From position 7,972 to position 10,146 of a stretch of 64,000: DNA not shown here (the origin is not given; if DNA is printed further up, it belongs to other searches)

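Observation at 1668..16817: Receptor + 3 CRTAC1 + 2 TPR module enclosed by two GH51 genes: candidate acidobacterial analogue of a SusC/SusD glycan-uptake system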

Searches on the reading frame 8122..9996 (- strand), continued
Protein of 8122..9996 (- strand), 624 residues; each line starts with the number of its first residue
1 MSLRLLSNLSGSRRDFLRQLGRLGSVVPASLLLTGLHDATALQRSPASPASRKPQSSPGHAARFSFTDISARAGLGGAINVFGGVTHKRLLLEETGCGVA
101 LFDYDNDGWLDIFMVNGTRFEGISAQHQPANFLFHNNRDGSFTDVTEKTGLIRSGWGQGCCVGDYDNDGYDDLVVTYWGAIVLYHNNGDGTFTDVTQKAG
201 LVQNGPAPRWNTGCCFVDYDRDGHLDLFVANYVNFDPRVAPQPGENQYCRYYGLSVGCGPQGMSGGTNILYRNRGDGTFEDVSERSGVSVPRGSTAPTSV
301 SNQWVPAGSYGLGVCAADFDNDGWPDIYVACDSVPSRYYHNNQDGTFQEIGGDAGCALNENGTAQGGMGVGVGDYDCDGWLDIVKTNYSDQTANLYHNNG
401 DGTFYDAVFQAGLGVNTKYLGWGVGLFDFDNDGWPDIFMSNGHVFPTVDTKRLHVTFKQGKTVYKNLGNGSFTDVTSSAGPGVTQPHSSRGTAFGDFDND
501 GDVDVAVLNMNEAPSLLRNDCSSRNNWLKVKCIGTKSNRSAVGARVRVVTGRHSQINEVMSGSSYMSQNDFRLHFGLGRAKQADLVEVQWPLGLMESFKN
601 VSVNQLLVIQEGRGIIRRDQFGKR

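Call 102: search_protein_families(library=pfam, proteins=[P0280, P0284, P0257, P0321, P0336, P0349, P0288, P0303, P0363], max_evalue=0.000001)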
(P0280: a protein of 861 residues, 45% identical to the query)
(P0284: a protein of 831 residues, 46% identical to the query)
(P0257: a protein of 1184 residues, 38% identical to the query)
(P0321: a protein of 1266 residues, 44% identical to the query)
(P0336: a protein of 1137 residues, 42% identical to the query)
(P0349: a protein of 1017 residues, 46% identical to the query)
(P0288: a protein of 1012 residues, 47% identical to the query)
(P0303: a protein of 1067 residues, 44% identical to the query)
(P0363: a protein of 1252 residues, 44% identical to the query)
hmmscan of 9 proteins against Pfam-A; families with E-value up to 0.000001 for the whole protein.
P0280 (861 aa): 16 families
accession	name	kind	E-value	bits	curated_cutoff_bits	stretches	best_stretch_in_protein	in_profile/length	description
PF13517.12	FG-GAP_3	-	9.1e-61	202.8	26.9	5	416-477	1-61/61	FG-GAP-like repeat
PF07719.23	TPR_2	-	7.3e-32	107.3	27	0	203-236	1-34/34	Tetratricopeptide repeat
PF00515.34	TPR_1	-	1.9e-31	107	27.8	1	203-236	1-34/34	Tetratricopeptide repeat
PF13414.12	TPR_11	-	1.4e-25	89.1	26.8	0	216-243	7-34/42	TPR repeat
PF13181.12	TPR_8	-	8.4e-25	85.2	25.7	0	203-236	1-34/34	Tetratricopeptide repeat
PF13432.12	TPR_16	-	3.7e-23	82.1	32.7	0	139-201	1-63/65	Tetratricopeptide repeat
PF14559.12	TPR_19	-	5.1e-22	78.4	25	1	41-101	1-61/68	Tetratricopeptide repeat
PF13431.12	TPR_17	-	5.5e-22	76.6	24.4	0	225-258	1-34/34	Tetratricopeptide repeat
PF07593.17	UnbV_ASPIC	-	1.5e-20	73.3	23.4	1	770-837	1-68/68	ASPIC and UnbV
PF13428.12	TPR_14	-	1.6e-15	56.5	23.5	0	204-243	2-41/44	Tetratricopeptide repeat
PF13371.12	TPR_9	-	8.7e-14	51.7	35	0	73-132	3-62/73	Tetratricopeptide repeat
PF13424.12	TPR_12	-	4.4e-13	49.7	30.1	0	170-232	4-74/77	Tetratricopeptide repeat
PF01839.29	FG-GAP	-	1.7e-12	47.4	22.1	0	539-561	2-24/37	FG-GAP repeat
PF13174.12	TPR_6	-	5.2e-12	46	26.3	0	205-234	2-31/33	Tetratricopeptide repeat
PF25063.1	ARM_TT21_C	-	3.5e-07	30.7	35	0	153-245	79-172/209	Tetratricopeptide repeat protein 21 C-terminal ARM domain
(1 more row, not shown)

P0284 (831 aa): 12 families
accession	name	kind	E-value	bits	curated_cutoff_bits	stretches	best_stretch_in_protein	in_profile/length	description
PF13517.12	FG-GAP_3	-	1.5e-58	195.7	26.9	6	398-459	1-61/61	FG-GAP-like repeat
PF13432.12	TPR_16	-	2.7e-19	69.7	32.7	1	128-189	4-65/65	Tetratricopeptide repeat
PF01839.29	FG-GAP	-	1.3e-17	63.7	22.1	0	442-461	3-22/37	FG-GAP repeat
PF07593.17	UnbV_ASPIC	-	5.7e-17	61.8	23.4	1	757-823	1-65/68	ASPIC and UnbV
PF14559.12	TPR_19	-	1.4e-16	61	25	0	200-244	2-46/68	Tetratricopeptide repeat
PF13428.12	TPR_14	-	2.3e-12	46.7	23.5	0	92-129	6-43/44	Tetratricopeptide repeat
PF13431.12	TPR_17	-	3.2e-12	46.2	24.4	0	178-209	2-33/34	Tetratricopeptide repeat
PF07719.23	TPR_2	-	7.1e-11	41.8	27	0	156-188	2-34/34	Tetratricopeptide repeat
PF12895.13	ANAPC3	-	1.8e-10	41.4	27.2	0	179-248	13-81/82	Anaphase-promoting complex, cyclosome, subunit 3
PF23914.1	TPR_CcmH_CycH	-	4.5e-08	33.5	42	0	145-253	40-151/158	Cytochrome c-type biogenesis protein H TPR domain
PF00515.34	TPR_1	-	5.7e-07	29.5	27.8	0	224-248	2-26/34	Tetratricopeptide repeat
PF13414.12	TPR_11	-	7e-07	29.3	26.8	0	176-200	15-39/42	TPR repeat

P0257 (1184 aa): 3 families
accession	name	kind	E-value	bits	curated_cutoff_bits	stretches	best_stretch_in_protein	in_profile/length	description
PF13517.12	FG-GAP_3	-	1.7e-63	211.5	26.9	4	744-811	1-61/61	FG-GAP-like repeat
PF07593.17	UnbV_ASPIC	-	3e-28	97.9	23.4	2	544-595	1-53/68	ASPIC and UnbV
PF01839.29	FG-GAP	-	6.8e-21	74.2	22.1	0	740-764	5-27/37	FG-GAP repeat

P0321 (1266 aa): 15 families
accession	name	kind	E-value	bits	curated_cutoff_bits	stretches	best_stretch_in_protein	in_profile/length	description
PF13517.12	FG-GAP_3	-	2.5e-42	143.7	26.9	3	832-893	1-61/61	FG-GAP-like repeat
PF13428.12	TPR_14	-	1.3e-21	75.4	23.5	0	213-247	2-36/44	Tetratricopeptide repeat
PF14559.12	TPR_19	-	8.6e-20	71.3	25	0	449-502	4-58/68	Tetratricopeptide repeat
PF07719.23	TPR_2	-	1.5e-18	65.8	27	0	213-245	2-34/34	Tetratricopeptide repeat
PF13432.12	TPR_16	-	6.7e-18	65.2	32.7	0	256-311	3-58/65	Tetratricopeptide repeat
PF07593.17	UnbV_ASPIC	-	2.3e-15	56.6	23.4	1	1193-1258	1-65/68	ASPIC and UnbV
PF00515.34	TPR_1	-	3.8e-10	39.6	27.8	0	213-245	2-34/34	Tetratricopeptide repeat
PF01839.29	FG-GAP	-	2.2e-09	37.4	22.1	0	875-897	2-24/37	FG-GAP repeat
PF13181.12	TPR_8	-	2.3e-09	37.1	25.7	0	285-315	2-32/34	Tetratricopeptide repeat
PF13424.12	TPR_12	-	3.2e-09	37.3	30.1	0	214-271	5-66/77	Tetratricopeptide repeat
PF13174.12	TPR_6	-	4.3e-09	36.9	26.3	0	213-244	1-32/33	Tetratricopeptide repeat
PF13374.12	TPR_10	-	5.6e-08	33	27.5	0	286-311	4-29/42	Tetratricopeptide repeat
PF12895.13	ANAPC3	-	5.8e-08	33.4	27.2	0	227-309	4-81/82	Anaphase-promoting complex, cyclosome, subunit 3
PF07721.20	TPR_4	-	2e-07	31.4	27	0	469-491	1-23/26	Tetratricopeptide repeat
PF13371.12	TPR_9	-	2.3e-07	31.1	35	0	192-248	9-64/73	Tetratricopeptide repeat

P0336 (1137 aa): 3 families
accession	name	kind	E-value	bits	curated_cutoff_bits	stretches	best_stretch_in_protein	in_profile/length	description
PF13517.12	FG-GAP_3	-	7.2e-43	145.5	26.9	3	694-755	1-61/61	FG-GAP-like repeat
PF07593.17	UnbV_ASPIC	-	6.5e-11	42.4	23.4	1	1055-1121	1-61/68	ASPIC and UnbV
PF01839.29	FG-GAP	-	3e-07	30.6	22.1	0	1006-1021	5-20/37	FG-GAP repeat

P0349 (1017 aa): 4 families
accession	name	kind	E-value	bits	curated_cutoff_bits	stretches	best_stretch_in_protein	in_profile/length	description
PF13517.12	FG-GAP_3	-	8.3e-55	183.7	26.9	5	576-637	1-61/61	FG-GAP-like repeat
PF07593.17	UnbV_ASPIC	-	1.2e-19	70.4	23.4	1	932-998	1-67/68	ASPIC and UnbV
PF01839.29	FG-GAP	-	1.8e-11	44.1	22.1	0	618-642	1-25/37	FG-GAP repeat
PF09699.15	Paired_CXXCH_1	-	1.8e-08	34.3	20.6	1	343-375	9-40/41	Doubled CXXCH motif (Paired_CXXCH_1)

P0288 (1012 aa): 21 families
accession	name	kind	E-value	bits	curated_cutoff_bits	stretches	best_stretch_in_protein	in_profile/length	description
PF13517.12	FG-GAP_3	-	2.4e-54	182.2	26.9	5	72-142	1-61/61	FG-GAP-like repeat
PF13414.12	TPR_11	-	2.5e-43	145.9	26.8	1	835-868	8-41/42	TPR repeat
PF07719.23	TPR_2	-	7.1e-41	135.4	27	0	855-888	1-34/34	Tetratricopeptide repeat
PF00515.34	TPR_1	-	1.1e-40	136.3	27.8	1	855-888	1-34/34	Tetratricopeptide repeat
PF13181.12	TPR_8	-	1.2e-38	128.4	25.7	0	856-888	2-34/34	Tetratricopeptide repeat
PF13432.12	TPR_16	-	2.1e-35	121.2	32.7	2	826-888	2-64/65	Tetratricopeptide repeat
PF13431.12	TPR_17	-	1.5e-33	112.7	24.4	0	843-876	1-34/34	Tetratricopeptide repeat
PF13424.12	TPR_12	-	6.8e-31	106.7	30.1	2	857-920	5-76/77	Tetratricopeptide repeat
PF14559.12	TPR_19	-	1.3e-29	102.8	25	1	649-701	5-57/68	Tetratricopeptide repeat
PF13428.12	TPR_14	-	3.8e-23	80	23.5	0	671-710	3-42/44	Tetratricopeptide repeat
PF07593.17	UnbV_ASPIC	-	4.1e-16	59.1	23.4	1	486-549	3-66/68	ASPIC and UnbV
PF01839.29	FG-GAP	-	9.4e-16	57.8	22.1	0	173-197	1-25/37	FG-GAP repeat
PF13371.12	TPR_9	-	6.2e-15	55.4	35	0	677-737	3-63/73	Tetratricopeptide repeat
PF23914.1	TPR_CcmH_CycH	-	3e-14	53.6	42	1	808-922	37-154/158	Cytochrome c-type biogenesis protein H TPR domain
PF13174.12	TPR_6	-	7.4e-14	51.8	26.3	0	856-887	1-32/33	Tetratricopeptide repeat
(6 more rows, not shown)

P0303 (1067 aa): 13 families
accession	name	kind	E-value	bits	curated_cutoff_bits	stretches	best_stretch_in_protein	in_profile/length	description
PF13517.12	FG-GAP_3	-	1.9e-49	166.6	26.9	4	132-193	1-61/61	FG-GAP-like repeat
PF07593.17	UnbV_ASPIC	-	3.5e-20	72.1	23.4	1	488-555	1-68/68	ASPIC and UnbV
PF07719.23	TPR_2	-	2.4e-18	65.1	27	0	702-734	1-33/34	Tetratricopeptide repeat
PF00515.34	TPR_1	-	2.1e-16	59.4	27.8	0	702-734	1-33/34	Tetratricopeptide repeat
PF13432.12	TPR_16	-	4.1e-15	56.3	32.7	0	690-734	19-63/65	Tetratricopeptide repeat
PF01839.29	FG-GAP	-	3.9e-13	49.4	22.1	0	129-153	6-27/37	FG-GAP repeat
PF14559.12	TPR_19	-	1.7e-11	44.7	25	0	908-957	6-55/68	Tetratricopeptide repeat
PF13181.12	TPR_8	-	4.8e-11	42.3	25.7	0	702-734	1-33/34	Tetratricopeptide repeat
PF12895.13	ANAPC3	-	6.4e-11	42.8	27.2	0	690-761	11-81/82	Anaphase-promoting complex, cyclosome, subunit 3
PF13424.12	TPR_12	-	6.6e-10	39.5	30.1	0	667-733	2-76/77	Tetratricopeptide repeat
PF13431.12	TPR_17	-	6.9e-10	38.9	24.4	0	691-722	2-33/34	Tetratricopeptide repeat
PF13428.12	TPR_14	-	1.6e-09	37.9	23.5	0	777-816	2-41/44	Tetratricopeptide repeat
PF23914.1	TPR_CcmH_CycH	-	2.3e-08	34.5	42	0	904-1020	27-147/158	Cytochrome c-type biogenesis protein H TPR domain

P0363 (1252 aa): 20 families
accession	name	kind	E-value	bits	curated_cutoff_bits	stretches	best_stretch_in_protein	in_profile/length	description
PF13424.12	TPR_12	-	6.1e-71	235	30.1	6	1109-1184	1-76/77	Tetratricopeptide repeat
PF13374.12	TPR_10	-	1.8e-59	196.6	27.5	4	1196-1234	3-41/42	Tetratricopeptide repeat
PF13517.12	FG-GAP_3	-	1.1e-46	157.6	26.9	5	154-214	2-61/61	FG-GAP-like repeat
PF24885.1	TPR_NPHP3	-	4.9e-42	144.4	100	3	967-1059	122-214/239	Nephrocystin-3 TPR domain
PF00515.34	TPR_1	-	8e-33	111.4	27.8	0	875-904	3-32/34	Tetratricopeptide repeat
PF07719.23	TPR_2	-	2.6e-31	105.6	27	0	875-905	3-33/34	Tetratricopeptide repeat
PF13181.12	TPR_8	-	2.9e-31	105.4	25.7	0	875-904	3-32/34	Tetratricopeptide repeat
PF14559.12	TPR_19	-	5.5e-30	103.9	25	0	885-943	3-61/68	Tetratricopeptide repeat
PF13432.12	TPR_16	-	1.4e-28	99.4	32.7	0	697-755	7-65/65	Tetratricopeptide repeat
PF13176.12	TPR_7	-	5.9e-21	73.2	27.9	0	1071-1101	1-31/36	Tetratricopeptide repeat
PF01839.29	FG-GAP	-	6.8e-21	74.2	22.1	0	279-301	3-25/37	FG-GAP repeat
PF17874.7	TPR_MalT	-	4.2e-18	66.2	45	1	1067-1224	38-190/336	MalT-like TPR region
PF13428.12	TPR_14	-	7.5e-18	63.7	23.5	0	876-916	4-44/44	Tetratricopeptide repeat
PF07593.17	UnbV_ASPIC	-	1.7e-16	60.3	23.4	1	506-570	1-65/68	ASPIC and UnbV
PF13414.12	TPR_11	-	6.5e-16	58.2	26.8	0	880-921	1-42/42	TPR repeat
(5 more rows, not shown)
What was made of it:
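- Of 9 long family representatives, 6 are TPR-CRT or CRT-TPR fusions (call 102). P0349 is a direct CXXCH-CRT fusion (call 102).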
